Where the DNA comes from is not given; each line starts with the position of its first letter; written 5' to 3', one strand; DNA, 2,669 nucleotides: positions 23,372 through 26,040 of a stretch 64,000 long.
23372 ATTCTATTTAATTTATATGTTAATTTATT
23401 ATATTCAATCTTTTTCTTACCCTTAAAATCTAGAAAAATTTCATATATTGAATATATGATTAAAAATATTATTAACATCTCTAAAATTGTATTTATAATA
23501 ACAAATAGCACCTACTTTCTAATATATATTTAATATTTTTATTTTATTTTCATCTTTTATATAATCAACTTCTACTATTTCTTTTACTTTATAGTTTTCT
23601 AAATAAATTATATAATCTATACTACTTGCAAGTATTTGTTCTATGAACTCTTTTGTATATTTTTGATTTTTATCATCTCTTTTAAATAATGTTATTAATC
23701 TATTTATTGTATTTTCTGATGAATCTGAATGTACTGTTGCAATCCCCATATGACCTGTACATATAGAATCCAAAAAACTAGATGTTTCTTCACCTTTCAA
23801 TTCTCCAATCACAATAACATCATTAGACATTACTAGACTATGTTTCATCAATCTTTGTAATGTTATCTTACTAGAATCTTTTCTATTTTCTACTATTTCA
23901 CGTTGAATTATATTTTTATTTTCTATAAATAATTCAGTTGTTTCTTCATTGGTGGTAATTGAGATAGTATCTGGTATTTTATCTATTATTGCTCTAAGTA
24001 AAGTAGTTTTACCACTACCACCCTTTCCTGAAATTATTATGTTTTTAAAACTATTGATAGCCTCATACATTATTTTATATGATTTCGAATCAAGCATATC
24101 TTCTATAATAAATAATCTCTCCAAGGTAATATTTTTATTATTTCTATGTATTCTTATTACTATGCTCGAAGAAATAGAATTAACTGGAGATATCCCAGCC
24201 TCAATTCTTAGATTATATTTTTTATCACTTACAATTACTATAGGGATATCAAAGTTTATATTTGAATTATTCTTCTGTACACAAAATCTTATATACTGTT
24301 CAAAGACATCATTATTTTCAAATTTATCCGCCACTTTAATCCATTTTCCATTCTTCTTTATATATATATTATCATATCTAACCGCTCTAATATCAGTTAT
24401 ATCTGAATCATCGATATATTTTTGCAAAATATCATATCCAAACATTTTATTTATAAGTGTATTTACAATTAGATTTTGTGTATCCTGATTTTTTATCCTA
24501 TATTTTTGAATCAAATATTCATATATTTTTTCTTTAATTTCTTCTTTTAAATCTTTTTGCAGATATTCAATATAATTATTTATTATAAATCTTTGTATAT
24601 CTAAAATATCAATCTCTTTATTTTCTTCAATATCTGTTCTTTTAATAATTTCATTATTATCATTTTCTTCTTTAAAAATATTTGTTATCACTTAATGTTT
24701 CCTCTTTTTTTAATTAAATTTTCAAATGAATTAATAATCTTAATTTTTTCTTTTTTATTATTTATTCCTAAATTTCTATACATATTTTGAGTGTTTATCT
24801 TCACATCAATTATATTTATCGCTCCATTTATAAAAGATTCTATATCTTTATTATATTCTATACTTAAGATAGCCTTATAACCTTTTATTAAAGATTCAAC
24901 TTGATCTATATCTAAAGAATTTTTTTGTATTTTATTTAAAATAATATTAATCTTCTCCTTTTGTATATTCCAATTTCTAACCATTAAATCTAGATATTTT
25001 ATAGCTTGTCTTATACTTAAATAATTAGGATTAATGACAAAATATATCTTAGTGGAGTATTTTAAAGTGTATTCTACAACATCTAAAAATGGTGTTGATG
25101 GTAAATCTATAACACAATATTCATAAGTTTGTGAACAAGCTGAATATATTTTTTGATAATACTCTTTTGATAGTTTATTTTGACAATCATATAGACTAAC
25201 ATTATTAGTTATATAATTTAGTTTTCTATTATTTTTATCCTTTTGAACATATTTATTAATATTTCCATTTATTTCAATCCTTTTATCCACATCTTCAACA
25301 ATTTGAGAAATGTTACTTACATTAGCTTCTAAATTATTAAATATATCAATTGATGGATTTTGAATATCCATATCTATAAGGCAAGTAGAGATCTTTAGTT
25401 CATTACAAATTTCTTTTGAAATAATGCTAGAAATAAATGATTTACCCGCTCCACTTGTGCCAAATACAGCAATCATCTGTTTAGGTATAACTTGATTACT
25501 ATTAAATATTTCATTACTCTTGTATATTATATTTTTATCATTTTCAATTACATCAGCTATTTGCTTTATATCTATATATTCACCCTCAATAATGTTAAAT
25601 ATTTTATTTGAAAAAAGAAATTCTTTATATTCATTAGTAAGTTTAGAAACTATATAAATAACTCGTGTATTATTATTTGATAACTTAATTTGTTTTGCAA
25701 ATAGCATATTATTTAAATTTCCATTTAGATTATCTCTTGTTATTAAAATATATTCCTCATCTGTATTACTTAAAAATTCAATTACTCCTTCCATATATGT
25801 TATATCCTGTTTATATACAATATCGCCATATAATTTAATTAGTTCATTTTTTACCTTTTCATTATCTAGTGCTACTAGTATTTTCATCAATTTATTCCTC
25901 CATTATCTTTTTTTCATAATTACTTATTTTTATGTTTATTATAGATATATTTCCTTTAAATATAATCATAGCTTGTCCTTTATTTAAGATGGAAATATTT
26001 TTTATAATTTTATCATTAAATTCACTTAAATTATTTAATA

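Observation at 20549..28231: Orphan seven-gene operon joins a split VirB4-type conjugation ATPase to a pilin-less TadZ/CpaF/TadB-like core and a CapA-like ectoprotein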

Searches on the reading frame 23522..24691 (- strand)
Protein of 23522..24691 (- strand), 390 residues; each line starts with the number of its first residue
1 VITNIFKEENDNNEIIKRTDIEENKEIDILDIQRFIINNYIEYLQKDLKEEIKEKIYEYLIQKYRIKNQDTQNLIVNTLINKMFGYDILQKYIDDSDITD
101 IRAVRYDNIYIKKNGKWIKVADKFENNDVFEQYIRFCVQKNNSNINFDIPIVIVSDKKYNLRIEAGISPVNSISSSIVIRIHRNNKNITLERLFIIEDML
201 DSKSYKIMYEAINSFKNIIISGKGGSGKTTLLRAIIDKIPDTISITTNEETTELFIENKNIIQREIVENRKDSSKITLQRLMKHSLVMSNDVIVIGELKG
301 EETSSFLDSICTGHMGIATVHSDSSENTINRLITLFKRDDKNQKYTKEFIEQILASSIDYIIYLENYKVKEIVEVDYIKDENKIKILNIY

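Call 7: search_protein_families(library=pfam, proteins=[window:23522-24691:-], max_evalue=0.1)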
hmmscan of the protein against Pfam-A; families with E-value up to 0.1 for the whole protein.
window:23522-24691:- (390 aa): 24 families
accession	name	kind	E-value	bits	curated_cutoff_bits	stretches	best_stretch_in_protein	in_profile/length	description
PF00437.27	T2SSE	-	2e-26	93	24.9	1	152-359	85-270/370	Type II/IV secretion system protein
PF13401.12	AAA_22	-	9.9e-05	23.1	27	1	217-297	7-92/130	AAA domain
PF00005.33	ABC_tran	-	0.00041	21.4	25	1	212-320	8-80/137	ABC transporter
PF01443.25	Viral_helicase1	-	0.00043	20.6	21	1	218-272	1-41/228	Viral superfamily 1 RNA helicase core domain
PF20720.3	nSTAND3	-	0.00061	20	27.2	1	202-241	4-43/155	Novel STAND NTPase 3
PF24883.2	NPHP3_N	-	0.00077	20.1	24.8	1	198-242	5-49/164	Nephrocystin 3, N-terminal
PF02492.25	cobW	-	0.0021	18.1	20.7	1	218-259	3-45/180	CobW/HypB/UreG, nucleotide-binding domain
PF00931.28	NB-ARC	-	0.0023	17.7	23.5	1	213-240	16-43/248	NB-ARC domain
PF13191.12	AAA_16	-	0.0054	17.7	32.6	1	216-249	25-62/167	AAA ATPase domain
PF13238.12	AAA_18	-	0.0069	17.3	29.4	1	218-295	1-77/128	AAA domain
PF22357.2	AF1548-like_C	-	0.0077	16.7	23.9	1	275-297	10-32/56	AF1548-like, C-terminal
PF25199.1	nSTAND_NTPase5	-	0.0089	16.3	34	1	216-238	42-64/145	Novel STAND NTPase 5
PF05729.18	NACHT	-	0.0097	16.2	26.7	1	218-239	3-24/167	NACHT domain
PF19842.5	YqeC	-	0.015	15.9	27.6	1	222-326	3-102/145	YqeC protein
PF13555.12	AAA_29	-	0.015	15.4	27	1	217-236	24-43/61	P-loop containing region of AAA domain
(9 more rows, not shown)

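Call 8: search_protein_families(library=ncbifam, proteins=[window:23522-24691:-], max_evalue=0.01)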
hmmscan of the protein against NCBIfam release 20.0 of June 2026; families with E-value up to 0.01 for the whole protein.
window:23522-24691:- (390 aa): 19 families
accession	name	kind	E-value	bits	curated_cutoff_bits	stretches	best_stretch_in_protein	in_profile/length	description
TIGR02788.1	VirB11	equivalog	8.6e-43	146.5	249.95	1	202-377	130-308/308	P-type DNA transfer ATPase VirB11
TIGR02782.1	TrbB_P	equivalog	2.4e-32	112.4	304.55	1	82-381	8-299/303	P-type conjugative transfer ATPase TrbB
TIGR03819.1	heli_sec_ATPase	hypoth_equivalog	5.4e-29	101.5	373.15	1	71-335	37-300/340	TadA family conjugal transfer-associated ATPase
NF010407.0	PRK13833.1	subfamily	1.8e-23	83.5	499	1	87-378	20-303/323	conjugal transfer protein TrbB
NF010469.0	PRK13894.1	subfamily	7.1e-23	81.4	508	1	187-380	121-312/320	conjugal transfer ATPase TrbB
NF010475.0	PRK13900.1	equivalog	3.5e-22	78.9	389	1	192-383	136-330/333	type IV secretion system ATPase VirB11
NF058587.1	archaellum_moto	equivalog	9.4e-22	77.4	550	1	41-333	103-394/527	archaellum flagellar ATPase motor FlaI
NF010425.0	PRK13851.1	equivalog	2.3e-21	76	461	1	204-376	151-325/344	type IV secretion system protein VirB11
NF041000.1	ATPase_ComGA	equivalog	3.1e-19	69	300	1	156-342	77-252/267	competence type IV pilus ATPase ComGA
TIGR01420.1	pilT_fam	subfamily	5.2e-19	68.7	319.1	1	218-343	125-250/343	PilT/PilU family type 4a pilus ATPase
NF007755.0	PRK10436.1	equivalog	4.2e-12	45.5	617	1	155-334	165-334/465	type II secretion system protein GspE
TIGR02533.1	type_II_gspE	equivalog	6.8e-12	44.8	630.25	1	172-334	203-358/486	type II secretion system ATPase GspE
NF053672.1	bindosome_BasE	exception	1.2e-11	44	1000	1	218-337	273-393/512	bindosome assembly system ATPase subunit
TIGR02538.1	type_IV_pilB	equivalog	9.9e-10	37.6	675.65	1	177-334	281-431/564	type IV-A pilus assembly ATPase PilB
TIGR02525.1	plasmid_TraJ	equivalog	2.7e-09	36.5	368.3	1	218-343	152-280/372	plasmid transfer ATPase TraJ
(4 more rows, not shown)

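Call 9: search_protein_families(library=padloc, proteins=[window:23522-24691:-], max_evalue=0.01)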
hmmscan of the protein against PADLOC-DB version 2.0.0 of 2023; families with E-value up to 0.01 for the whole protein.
window:23522-24691:- (390 aa): 4 families
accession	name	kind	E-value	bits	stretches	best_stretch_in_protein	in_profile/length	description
PDLC04140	mad8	-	0.00013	19.6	1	211-242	23-54/314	mads_8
PDLC00304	PtuA1|PtuA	-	0.0013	16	1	219-278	43-104/444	AAA ATPase domain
PDLC02793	SspF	-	0.0014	15.1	1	211-293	46-133/600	SspF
PDLC00269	PtuA1|PtuA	-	0.0038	14.5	0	219-257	36-74/446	AAA ATPase domain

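Call 37: search_solved_structures(query=A6, max_evalue=1e-10)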
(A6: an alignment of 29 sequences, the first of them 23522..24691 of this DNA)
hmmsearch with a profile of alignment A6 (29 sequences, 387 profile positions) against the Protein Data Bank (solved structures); distinct sequences matched with E-value up to 1e-10: 18.
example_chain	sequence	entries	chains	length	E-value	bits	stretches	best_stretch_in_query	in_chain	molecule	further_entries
9e24_A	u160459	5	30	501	3.4e-36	128.3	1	18-359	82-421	CpaF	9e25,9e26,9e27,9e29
8rkd_E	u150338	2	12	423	6.8e-36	127.4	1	27-359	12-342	Pilus assembly ATPase CpaF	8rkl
8rjf_A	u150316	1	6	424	6.8e-36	127.3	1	27-359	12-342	Pilus assembly ATPase CpaF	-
1g6o_A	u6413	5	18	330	1.4e-30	109.9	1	85-368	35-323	CAG-ALPHA | virB11 homolog | Cag-alfa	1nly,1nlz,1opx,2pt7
6bge_A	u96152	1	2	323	2.1e-30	109.3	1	85-367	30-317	VirB11-like protein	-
2oap_1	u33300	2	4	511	5.8e-28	101.2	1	26-329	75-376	Type II secretion system protein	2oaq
4ii7_A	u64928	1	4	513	9.9e-26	93.9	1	41-330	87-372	FlaI ATPase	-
4ihq_A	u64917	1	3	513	1.3e-24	90.3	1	41-330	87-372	FlaI ATPase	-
2gza_A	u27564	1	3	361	6.5e-22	81.3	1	202-363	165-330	Type IV secretion system protein VirB11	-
10my_A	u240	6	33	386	1.1e-14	57.5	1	208-340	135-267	PilT/PilU family type 4a pilus ATPase | Twitching motility protein PilT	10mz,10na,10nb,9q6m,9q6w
5zfq_A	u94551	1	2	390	3.9e-13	52.4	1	214-333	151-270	Twitching motility pilus retraction protein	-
9n32_A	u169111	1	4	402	4.8e-13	52.1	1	204-343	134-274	PilU protein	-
6ojx_A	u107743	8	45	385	6.6e-13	51.7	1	215-333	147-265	Twitching motility pilus retraction ATPase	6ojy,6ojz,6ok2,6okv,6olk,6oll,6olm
3jvu_A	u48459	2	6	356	8.5e-13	51.3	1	215-340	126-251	Twitching mobility protein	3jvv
2eyu_A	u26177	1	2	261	8.6e-13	51.3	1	205-338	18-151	twitching motility protein PilT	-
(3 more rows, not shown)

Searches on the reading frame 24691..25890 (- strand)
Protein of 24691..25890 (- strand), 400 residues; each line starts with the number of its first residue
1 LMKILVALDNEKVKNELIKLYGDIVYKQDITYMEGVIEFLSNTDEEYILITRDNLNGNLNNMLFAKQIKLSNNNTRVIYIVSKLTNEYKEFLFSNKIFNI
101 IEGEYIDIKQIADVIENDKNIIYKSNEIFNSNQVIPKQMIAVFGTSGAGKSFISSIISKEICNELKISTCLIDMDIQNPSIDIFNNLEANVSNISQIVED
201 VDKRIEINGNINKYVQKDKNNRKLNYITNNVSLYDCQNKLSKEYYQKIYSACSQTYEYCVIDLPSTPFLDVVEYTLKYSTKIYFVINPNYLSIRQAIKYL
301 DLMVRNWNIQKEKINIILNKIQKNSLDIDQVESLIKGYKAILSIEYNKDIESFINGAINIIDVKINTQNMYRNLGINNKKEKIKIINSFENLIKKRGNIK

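Call 7: search_protein_families(library=pfam, proteins=[window:24691-25890:-], max_evalue=0.1)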
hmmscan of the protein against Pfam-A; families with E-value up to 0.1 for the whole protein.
window:24691-25890:- (400 aa): 6 families
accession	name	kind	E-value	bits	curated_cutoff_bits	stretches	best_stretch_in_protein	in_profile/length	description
PF01656.29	CbiA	-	3.8e-07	30.5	25.4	1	142-351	4-117/125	CobQ/CobB/MinD/ParA nucleotide binding domain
PF01935.23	DUF87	-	0.00015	22.4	23.2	1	140-393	26-170/220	Helicase HerA, central domain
PF00005.33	ABC_tran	-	0.00027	22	25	1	134-244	8-105/137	ABC transporter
PF13238.12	AAA_18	-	0.021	15.7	29.4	0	140-176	1-33/128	AAA domain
PF25034.1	Spectrin_SYNE1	-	0.055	13.5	35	0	81-121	22-62/188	Nesprin-1, spectrin repeats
PF06309.17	Torsin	-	0.086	13.4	27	0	130-169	45-85/127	Torsin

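Call 8: search_protein_families(library=ncbifam, proteins=[window:24691-25890:-], max_evalue=0.01)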
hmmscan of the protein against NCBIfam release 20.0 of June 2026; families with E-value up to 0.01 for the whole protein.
window:24691-25890:- (400 aa): 0 families

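Call 9: search_protein_families(library=padloc, proteins=[window:24691-25890:-], max_evalue=0.01)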
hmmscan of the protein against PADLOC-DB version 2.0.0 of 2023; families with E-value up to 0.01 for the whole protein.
window:24691-25890:- (400 aa): 0 families

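Call 26: search_solved_structures(query=A3, max_evalue=0.1)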
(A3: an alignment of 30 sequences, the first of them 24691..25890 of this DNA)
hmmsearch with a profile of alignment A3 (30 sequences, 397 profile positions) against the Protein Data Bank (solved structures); distinct sequences matched with E-value up to 0.1: 108 (the best 60 are shown).
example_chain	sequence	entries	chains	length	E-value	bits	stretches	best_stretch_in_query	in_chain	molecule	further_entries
4v03_A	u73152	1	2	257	4.9e-17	65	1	139-349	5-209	SITE-DETERMINING PROTEIN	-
4v02_A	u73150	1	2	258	1.4e-15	60.1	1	139-349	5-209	SITE-DETERMINING PROTEIN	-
3ea0_A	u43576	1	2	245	1.2e-13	53.8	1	147-336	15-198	ATPase, ParA family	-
6riq_C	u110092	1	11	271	1.2e-10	43.9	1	139-304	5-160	Site-determining protein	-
4jmp_A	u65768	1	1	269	2.6e-10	42.8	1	138-325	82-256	C-terminal fragment of CapA, Protein tyrosine kinase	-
3bfv_A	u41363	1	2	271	2.7e-10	42.8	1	138-325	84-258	Membrane protein CapA1, Protein tyrosine kinase,Protein tyrosine kinase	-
4rz2_A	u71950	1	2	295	4.9e-09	38.6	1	138-332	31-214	Site-determining protein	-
1ion_A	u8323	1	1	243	6.7e-09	38.2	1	141-328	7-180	PROBABLE CELL DIVISION INHIBITOR MIND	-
2ved_A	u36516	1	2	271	1.7e-08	36.8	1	138-325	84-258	MEMBRANE PROTEIN CAPA1, PROTEIN TYROSINE KINASE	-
3q9l_A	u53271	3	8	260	2.2e-08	36.5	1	139-302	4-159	Septum site-determining protein minD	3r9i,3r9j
1g3q_A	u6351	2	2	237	2.4e-08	36.4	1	141-328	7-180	CELL DIVISION INHIBITOR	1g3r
3cio_A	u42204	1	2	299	2.5e-08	36.3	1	134-268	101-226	Tyrosine-protein kinase etk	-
4jlv_A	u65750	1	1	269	3e-08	36.1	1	134-326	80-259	C-terminal fragment of Membrane protein CapA1, Putative uncharacterized protein capB1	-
3la6_A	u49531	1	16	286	9e-08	34.5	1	133-306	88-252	Tyrosine-protein kinase wzc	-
4rz3_A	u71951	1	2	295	1.5e-07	33.8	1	138-332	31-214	Site-determining protein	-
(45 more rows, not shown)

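Call 45: search_protein_families(library=pfam, alignment_id=A3, max_evalue=0.01)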
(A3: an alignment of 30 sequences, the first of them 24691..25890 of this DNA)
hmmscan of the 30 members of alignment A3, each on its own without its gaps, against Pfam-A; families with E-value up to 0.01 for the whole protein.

A. member 1, window:24691-25890:- (400 aa): 3 families
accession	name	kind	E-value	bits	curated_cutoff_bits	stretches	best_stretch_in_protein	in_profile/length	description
PF01656.29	CbiA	-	3.8e-07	30.5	25.4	1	142-351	4-117/125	CobQ/CobB/MinD/ParA nucleotide binding domain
PF01935.23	DUF87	-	0.00015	22.4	23.2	1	140-393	26-170/220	Helicase HerA, central domain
PF00005.33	ABC_tran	-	0.00027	22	25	1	134-244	8-105/137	ABC transporter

B. families by the number of members that match (of 30 scanned): 39 families (the first 25 are shown)
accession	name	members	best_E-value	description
PF01656.29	CbiA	27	5.5e-12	CobQ/CobB/MinD/ParA nucleotide binding domain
PF01935.23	DUF87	14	2.1e-05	Helicase HerA, central domain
PF13238.12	AAA_18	12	8.1e-05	AAA domain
PF00005.33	ABC_tran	12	9.6e-05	ABC transporter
PF10609.15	ParA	10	1.9e-07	NUBPL iron-transfer P-loop NTPase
PF13173.12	AAA_14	6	1.2e-05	AAA domain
PF13614.12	AAA_31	5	1.3e-11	AAA domain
PF24883.2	NPHP3_N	5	0.00092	Nephrocystin 3, N-terminal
PF00448.28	SRP54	4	4.8e-07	SRP54-type protein, GTPase domain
PF13401.12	AAA_22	4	0.0008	AAA domain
PF13479.12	AAA_24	3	4.3e-06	AAA domain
PF10139.14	Virul_Fac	3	8.6e-05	Putative bacterial virulence factor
PF00910.28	RNA_helicase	3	0.0019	RNA helicase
PF18766.7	SWI2_SNF2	3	0.0051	SWI2/SNF2 ATPase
PF20720.3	nSTAND3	2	7.9e-05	Novel STAND NTPase 3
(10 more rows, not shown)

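Call 69: find_homologous_proteins(query=A3, max_evalue=0.001)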
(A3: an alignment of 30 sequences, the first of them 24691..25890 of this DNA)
Query A3 (30 sequences) (400 aa, profile of the alignment): 728 proteins with E <= 0.001 among 8000 candidates; the best 120 are listed.
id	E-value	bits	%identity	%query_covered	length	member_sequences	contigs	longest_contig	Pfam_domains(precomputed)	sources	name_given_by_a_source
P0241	6.5e-150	517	49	99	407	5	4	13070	PF10609.16,PF01656.30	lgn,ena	-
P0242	1.4e-148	513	50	97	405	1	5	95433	PF10609.16,PF01656.30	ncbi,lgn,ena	-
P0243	2.2e-148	512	50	97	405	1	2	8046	PF10609.16,PF01656.30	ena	-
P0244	9.3e-148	510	50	95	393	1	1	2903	PF10609.16,PF01656.30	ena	-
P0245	1.1e-147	510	50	98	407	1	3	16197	PF10609.16,PF01656.30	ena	-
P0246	1.2e-147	510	52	99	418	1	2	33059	PF01656.30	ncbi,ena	-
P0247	3.2e-147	509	50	99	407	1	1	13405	PF10609.16,PF01656.30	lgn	-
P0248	1.0e-146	507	100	100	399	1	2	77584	PF01656.30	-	-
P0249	2.0e-146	506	49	99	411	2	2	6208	PF10609.16,PF01656.30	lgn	-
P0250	3.8e-146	505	49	96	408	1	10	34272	PF10609.16,PF01656.30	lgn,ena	-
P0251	1.4e-145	503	49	96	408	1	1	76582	PF10609.16,PF01656.30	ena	-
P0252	2.1e-145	503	49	96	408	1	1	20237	PF10609.16,PF01656.30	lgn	-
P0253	2.6e-145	502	49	96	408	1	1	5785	PF10609.16,PF01656.30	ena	-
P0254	3.1e-145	502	49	96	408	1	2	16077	PF10609.16,PF01656.30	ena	-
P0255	4.2e-145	502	49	96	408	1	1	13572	PF10609.16,PF01656.30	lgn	-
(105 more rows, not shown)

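Call 85: predict_structure(alignment_id=A8)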
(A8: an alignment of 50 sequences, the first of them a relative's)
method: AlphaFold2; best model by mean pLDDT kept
length: 399 residues; sequences in the alignment: 50
mean_pLDDT: 84.8   pTM: 0.61
mean pLDDT of the five models: 84.8, 83.9, 83.6, 83.3, 82.8
residues with pLDDT >= 90: 207; 70-90: 147; 50-70: 15; < 50: 30
segments of 3 or more residues with pLDDT < 50: 123-130, 378-399
pLDDT, mean of each block of 10 residues (from residue 1): 90 91 89 95 93 91 94 93 88 90 82 77 44 81 93 93 91 80 76 84 82 88 88 75 90 94 90 95 96 96 95 94 90 93 88 79 86 71 37 42
secondary structure, 60 per line:
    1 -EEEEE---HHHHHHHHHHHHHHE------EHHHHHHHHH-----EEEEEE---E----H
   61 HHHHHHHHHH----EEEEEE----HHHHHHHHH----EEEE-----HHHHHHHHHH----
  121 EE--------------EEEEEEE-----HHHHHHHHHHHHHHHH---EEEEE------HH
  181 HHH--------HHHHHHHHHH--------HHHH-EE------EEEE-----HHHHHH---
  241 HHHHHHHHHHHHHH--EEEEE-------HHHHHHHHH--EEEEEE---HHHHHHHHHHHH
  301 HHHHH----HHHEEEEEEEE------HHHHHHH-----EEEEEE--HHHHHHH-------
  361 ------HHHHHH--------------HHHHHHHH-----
elements in order: E2-6 H10-23 H32-40 E46-51 H60-70 E75-80 H85-93 E98-101 H107-116 E137-143 H149-164 E168-172 H179-183 H192-201 H210-213 E223-226 H232-237 H241-254 E257-261 H269-277 E280-285 H289-305 E313-320 H327-333 E339-344 H347-353 H367-372 H387-394

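Call 87: fold_search(model_id=the predicted structure, library=pdb)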
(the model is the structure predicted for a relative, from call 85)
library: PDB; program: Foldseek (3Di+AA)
matches with E <= 10: 1684; with E <= 0.001: 282
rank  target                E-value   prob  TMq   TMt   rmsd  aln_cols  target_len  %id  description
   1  3fkq                  8.8e-12  1.00  0.46  0.51  15.3       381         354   16  Crystal structure of NtrC-like two-domain protein (RER070207001320) from Eubacterium rectale at 2.10 A resolution (released 2009-01-06)
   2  3ea0_B                3.1e-10  1.00  0.47  0.75   3.0       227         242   18  Crystal Structure of ParA Family ATPase from Chlorobium tepidum TLS (released 2008-09-23)
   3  3ea0_A                8.6e-10  1.00  0.47  0.75   3.3       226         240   19  Crystal Structure of ParA Family ATPase from Chlorobium tepidum TLS (released 2008-09-23)
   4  4rz2_B                1.0e-09  1.00  0.45  0.68   3.1       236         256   18  Crystal structure of the MinD-like ATPase FlhG (released 2015-03-04)
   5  4v02_A                1.8e-09  1.00  0.45  0.72   2.8       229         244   21  MinC:MinD cell division protein complex, Aquifex aeolicus (released 2015-01-14)
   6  4rz2_A                2.3e-09  1.00  0.45  0.67   3.3       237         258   17  Crystal structure of the MinD-like ATPase FlhG (released 2015-03-04)
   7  4v02_B                2.4e-09  1.00  0.46  0.74   2.4       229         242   20  MinC:MinD cell division protein complex, Aquifex aeolicus (released 2015-01-14)
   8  6riq_C                2.7e-09  1.00  0.46  0.70   3.6       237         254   18  MinCD filament from Pseudomonas aeruginosa (released 2019-06-19)
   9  5tvk_B                3.9e-09  1.00  0.42  0.65   6.7       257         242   19  Crystal Structure of putative plasmid partition protein (BB_S35) from Borrelia burgdorferi B31 bound to AMPPNP (released 2016-11-23)
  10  3r9i_B                4.6e-09  1.00  0.46  0.70   2.8       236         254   19  2.6A resolution structure of MinD complexed with MinE (12-31) peptide (released 2011-08-17)
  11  3q9l_A                5.6e-09  1.00  0.47  0.70   3.1       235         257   19  The structure of the dimeric E.coli MinD-ATP complex (released 2011-01-26)
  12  3r9j_B                5.9e-09  1.00  0.47  0.73   2.7       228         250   18  4.3A resolution structure of a MinD-MinE(I24N) protein complex (released 2011-08-17)
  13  4v03_B                8.5e-09  1.00  0.45  0.73   2.8       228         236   20  MinD cell division protein, Aquifex aeolicus (released 2015-01-14)
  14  3r9j_A                1.1e-08  1.00  0.47  0.73   2.9       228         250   18  4.3A resolution structure of a MinD-MinE(I24N) protein complex (released 2011-08-17)
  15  5tvk_A                1.1e-08  1.00  0.41  0.65   5.9       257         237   17  Crystal Structure of putative plasmid partition protein (BB_S35) from Borrelia burgdorferi B31 bound to AMPPNP (released 2016-11-23)
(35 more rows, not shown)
